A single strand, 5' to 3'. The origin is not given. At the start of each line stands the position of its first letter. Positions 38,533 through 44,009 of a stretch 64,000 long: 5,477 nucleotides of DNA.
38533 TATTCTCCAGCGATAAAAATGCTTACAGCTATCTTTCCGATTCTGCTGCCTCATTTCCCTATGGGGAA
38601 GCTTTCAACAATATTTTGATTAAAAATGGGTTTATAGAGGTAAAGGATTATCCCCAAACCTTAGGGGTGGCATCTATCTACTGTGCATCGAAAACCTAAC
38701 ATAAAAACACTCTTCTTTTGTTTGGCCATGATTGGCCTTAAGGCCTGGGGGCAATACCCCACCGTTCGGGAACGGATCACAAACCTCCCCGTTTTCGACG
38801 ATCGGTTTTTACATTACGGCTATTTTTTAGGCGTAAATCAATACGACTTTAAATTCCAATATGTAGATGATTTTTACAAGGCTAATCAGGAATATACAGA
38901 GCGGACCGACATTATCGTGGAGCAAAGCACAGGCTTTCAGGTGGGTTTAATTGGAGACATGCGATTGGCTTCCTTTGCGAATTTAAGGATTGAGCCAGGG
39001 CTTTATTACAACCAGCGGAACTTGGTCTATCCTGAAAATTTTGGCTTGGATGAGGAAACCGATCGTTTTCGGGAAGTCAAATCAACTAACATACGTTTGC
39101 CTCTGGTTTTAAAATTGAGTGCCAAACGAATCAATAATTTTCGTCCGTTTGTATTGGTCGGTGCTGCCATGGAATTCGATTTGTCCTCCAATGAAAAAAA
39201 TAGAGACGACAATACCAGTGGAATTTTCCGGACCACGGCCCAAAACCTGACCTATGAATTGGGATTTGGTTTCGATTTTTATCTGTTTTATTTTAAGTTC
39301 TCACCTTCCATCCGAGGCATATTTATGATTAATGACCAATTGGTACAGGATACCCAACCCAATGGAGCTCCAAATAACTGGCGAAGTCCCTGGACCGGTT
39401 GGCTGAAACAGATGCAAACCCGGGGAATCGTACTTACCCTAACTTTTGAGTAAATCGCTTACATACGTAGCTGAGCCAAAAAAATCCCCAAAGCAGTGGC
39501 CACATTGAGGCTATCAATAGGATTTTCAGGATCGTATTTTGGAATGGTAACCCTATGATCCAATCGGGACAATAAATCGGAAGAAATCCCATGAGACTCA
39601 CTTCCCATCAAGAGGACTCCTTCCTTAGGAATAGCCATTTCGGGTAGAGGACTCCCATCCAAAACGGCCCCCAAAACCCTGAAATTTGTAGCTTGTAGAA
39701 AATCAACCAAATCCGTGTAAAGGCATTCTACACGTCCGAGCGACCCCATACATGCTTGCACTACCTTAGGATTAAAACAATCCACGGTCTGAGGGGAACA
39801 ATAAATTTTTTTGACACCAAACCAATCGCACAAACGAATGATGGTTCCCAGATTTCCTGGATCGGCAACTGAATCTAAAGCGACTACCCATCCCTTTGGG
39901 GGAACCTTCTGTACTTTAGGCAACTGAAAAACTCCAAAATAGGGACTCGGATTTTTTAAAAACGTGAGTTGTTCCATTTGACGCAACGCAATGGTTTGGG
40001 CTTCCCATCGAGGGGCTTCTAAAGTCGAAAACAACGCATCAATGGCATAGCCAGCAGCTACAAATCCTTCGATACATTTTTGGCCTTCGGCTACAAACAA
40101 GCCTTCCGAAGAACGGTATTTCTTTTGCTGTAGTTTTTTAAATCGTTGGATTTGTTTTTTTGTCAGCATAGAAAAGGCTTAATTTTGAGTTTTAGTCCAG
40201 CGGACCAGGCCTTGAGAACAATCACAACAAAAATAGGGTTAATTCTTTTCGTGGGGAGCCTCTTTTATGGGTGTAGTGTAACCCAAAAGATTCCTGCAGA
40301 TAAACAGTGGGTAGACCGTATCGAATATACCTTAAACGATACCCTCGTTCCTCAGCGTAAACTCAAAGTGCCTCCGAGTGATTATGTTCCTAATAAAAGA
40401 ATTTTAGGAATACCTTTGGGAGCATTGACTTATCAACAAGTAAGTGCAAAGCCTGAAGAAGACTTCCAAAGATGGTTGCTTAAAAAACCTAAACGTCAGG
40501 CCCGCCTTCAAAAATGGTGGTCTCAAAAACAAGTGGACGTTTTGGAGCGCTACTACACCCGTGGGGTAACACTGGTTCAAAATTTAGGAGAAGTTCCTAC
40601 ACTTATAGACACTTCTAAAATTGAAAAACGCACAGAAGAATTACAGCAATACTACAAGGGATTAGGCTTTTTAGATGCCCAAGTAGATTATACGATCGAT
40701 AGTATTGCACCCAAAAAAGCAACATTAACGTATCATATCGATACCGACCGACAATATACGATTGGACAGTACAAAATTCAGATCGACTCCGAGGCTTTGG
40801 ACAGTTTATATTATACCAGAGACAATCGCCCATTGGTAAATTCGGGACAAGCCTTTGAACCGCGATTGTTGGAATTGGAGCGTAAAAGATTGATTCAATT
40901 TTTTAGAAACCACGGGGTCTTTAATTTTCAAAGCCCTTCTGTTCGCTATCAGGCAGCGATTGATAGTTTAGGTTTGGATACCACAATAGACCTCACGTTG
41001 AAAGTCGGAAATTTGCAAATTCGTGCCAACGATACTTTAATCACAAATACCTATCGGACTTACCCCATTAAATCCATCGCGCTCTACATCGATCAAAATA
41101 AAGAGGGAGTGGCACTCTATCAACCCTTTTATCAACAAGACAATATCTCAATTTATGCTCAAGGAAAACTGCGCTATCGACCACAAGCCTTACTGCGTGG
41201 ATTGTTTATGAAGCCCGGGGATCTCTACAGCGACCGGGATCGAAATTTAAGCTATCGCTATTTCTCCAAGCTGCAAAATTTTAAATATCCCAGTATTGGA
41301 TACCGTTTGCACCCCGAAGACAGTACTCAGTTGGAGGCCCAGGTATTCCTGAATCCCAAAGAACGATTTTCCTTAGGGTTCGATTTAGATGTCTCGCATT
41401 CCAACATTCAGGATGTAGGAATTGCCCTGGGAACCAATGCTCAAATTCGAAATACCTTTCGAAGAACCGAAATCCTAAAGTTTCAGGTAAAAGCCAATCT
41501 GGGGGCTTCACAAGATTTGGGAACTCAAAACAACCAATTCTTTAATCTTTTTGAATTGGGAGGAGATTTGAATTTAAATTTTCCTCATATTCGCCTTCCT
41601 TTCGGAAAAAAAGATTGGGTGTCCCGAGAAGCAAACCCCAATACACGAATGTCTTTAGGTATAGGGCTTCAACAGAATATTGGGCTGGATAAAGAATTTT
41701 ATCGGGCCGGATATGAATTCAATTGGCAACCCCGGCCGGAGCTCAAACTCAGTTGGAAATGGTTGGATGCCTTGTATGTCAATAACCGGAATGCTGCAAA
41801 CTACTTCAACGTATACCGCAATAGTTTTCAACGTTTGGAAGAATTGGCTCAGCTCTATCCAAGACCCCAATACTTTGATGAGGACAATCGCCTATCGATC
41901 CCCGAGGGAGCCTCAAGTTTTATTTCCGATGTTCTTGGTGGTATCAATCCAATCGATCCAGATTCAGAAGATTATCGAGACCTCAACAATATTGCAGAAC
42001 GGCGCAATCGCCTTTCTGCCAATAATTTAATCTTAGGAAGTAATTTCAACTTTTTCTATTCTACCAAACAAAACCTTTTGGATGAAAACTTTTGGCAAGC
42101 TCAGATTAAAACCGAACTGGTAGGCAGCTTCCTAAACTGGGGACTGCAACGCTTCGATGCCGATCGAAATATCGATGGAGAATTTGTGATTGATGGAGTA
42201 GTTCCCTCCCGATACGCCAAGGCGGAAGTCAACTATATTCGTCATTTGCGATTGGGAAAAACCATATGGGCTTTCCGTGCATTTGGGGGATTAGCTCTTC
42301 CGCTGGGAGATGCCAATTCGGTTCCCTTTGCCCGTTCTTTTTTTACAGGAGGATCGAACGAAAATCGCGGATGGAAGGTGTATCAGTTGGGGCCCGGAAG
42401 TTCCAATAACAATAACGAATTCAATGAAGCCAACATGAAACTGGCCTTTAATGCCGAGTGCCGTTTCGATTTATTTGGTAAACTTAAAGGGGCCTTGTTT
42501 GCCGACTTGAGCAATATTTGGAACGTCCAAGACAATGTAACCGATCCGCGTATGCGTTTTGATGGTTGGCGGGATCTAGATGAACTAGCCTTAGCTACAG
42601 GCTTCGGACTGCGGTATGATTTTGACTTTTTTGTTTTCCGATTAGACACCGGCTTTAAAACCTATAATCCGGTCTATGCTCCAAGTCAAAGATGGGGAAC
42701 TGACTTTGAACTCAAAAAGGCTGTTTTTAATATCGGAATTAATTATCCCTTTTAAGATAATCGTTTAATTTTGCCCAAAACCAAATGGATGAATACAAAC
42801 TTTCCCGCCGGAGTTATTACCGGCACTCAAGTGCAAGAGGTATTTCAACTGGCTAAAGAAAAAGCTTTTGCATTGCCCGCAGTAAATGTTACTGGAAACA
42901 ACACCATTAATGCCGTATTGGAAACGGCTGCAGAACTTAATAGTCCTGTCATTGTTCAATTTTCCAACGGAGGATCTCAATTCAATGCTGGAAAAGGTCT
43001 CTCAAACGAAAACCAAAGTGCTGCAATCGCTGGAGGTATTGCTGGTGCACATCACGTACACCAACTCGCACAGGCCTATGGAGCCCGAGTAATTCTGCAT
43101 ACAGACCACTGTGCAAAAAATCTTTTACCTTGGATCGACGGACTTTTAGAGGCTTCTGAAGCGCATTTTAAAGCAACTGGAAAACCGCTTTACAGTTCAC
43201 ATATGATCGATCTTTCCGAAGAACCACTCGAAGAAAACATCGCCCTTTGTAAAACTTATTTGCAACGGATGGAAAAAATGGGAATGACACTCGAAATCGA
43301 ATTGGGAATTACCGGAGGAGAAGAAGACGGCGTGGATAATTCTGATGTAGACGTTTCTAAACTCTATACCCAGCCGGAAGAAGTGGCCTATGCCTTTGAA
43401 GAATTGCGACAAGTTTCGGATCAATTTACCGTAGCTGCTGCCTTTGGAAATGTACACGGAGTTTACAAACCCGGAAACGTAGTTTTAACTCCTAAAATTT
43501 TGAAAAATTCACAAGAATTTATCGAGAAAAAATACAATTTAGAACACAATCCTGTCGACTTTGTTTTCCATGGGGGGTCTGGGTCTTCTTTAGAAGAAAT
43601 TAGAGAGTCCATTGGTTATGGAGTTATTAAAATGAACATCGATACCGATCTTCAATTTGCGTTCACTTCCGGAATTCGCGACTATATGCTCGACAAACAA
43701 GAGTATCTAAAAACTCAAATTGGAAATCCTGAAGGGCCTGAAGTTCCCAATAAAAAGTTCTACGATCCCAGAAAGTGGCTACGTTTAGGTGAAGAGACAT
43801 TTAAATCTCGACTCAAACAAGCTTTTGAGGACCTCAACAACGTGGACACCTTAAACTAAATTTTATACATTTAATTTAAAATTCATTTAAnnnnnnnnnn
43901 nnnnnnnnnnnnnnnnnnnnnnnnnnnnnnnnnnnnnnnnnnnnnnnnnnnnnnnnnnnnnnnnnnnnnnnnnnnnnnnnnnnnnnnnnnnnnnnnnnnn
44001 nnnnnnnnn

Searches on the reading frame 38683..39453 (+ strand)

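Call 48: search_protein_families(library=pfam, proteins=[window:38683-39453:+], max_evalue=0.0001)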
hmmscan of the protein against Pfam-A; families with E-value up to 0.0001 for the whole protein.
window:38683-39453:+ (256 aa): 2 families
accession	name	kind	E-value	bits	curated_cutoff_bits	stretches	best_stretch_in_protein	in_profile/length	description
PF13568.12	OMP_b-brl_2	-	5.2e-20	72.7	27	1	41-213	7-173/175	Outer membrane protein beta-barrel domain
PF13505.12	OMP_b-brl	-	6.9e-06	26.8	28.7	1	44-199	21-140/175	Outer membrane protein beta-barrel domain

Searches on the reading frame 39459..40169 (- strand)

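Call 48: search_protein_families(library=pfam, proteins=[window:39459-40169:-], max_evalue=0.0001)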
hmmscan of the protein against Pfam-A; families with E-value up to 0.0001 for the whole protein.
window:39459-40169:- (236 aa): 2 families
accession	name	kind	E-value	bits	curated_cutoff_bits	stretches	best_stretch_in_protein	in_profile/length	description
PF00588.24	SpoU_methylase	-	2.7e-31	109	29.7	1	95-231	3-141/142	SpoU rRNA Methylase family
PF22435.1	MRM3-like_sub_bind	-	1.2e-10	42.1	27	1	5-65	2-60/84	MRM3-like substrate binding domain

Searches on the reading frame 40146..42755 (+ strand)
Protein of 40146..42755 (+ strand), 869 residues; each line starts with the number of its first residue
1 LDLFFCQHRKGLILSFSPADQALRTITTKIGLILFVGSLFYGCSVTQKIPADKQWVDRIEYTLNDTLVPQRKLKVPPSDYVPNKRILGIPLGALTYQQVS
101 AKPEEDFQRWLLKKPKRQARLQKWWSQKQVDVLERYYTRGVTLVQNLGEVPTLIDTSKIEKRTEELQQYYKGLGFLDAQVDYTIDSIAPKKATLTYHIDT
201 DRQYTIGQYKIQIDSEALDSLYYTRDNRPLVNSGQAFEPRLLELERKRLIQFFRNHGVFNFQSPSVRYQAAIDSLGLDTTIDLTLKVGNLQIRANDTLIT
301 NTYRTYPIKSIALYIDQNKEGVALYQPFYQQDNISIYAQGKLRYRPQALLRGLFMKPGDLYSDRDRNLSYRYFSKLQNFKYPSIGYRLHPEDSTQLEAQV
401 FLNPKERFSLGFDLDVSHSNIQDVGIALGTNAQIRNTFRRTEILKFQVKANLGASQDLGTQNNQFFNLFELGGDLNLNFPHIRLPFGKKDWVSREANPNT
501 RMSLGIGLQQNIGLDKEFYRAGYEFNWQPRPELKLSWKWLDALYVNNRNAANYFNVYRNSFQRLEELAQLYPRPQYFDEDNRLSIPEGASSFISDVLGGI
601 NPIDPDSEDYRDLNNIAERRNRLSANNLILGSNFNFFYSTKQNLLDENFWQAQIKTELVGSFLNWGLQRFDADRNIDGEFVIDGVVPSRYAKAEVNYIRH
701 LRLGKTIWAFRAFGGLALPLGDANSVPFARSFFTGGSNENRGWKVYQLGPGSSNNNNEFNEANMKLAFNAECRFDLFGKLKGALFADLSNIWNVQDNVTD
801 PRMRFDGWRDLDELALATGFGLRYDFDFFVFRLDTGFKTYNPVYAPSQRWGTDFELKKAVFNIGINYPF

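Call 48: search_protein_families(library=pfam, proteins=[window:40146-42755:+], max_evalue=0.0001)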
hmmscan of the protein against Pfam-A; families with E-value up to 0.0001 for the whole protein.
window:40146-42755:+ (869 aa): 2 families
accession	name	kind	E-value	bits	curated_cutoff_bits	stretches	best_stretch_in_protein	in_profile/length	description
PF01103.29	Omp85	-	1.2e-15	58.4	24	1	689-848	154-315/325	Omp85 superfamily domain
PF07244.20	POTRA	-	6.4e-08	33.6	21.3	0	153-199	30-77/79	Surface antigen variable number repeat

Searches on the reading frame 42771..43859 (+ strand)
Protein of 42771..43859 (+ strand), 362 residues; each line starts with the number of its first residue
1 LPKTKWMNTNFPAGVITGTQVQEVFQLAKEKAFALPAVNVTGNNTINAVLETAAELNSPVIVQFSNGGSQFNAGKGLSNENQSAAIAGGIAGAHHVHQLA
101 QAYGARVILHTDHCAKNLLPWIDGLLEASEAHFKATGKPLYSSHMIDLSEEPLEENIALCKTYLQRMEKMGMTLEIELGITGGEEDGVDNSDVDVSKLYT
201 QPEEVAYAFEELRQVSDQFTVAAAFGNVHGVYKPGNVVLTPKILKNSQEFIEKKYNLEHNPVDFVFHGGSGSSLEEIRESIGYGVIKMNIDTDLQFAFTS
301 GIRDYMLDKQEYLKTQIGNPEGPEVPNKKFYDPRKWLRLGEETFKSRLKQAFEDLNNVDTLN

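Call 48: search_protein_families(library=pfam, proteins=[window:42771-43859:+], max_evalue=0.0001)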
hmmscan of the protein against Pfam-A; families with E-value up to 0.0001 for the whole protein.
window:42771-43859:+ (362 aa): 1 family
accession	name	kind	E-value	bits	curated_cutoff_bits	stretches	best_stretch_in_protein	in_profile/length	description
PF01116.26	F_bP_aldolase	-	4.7e-82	276.1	25.5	1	20-358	2-275/277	Fructose-bisphosphate aldolase class-II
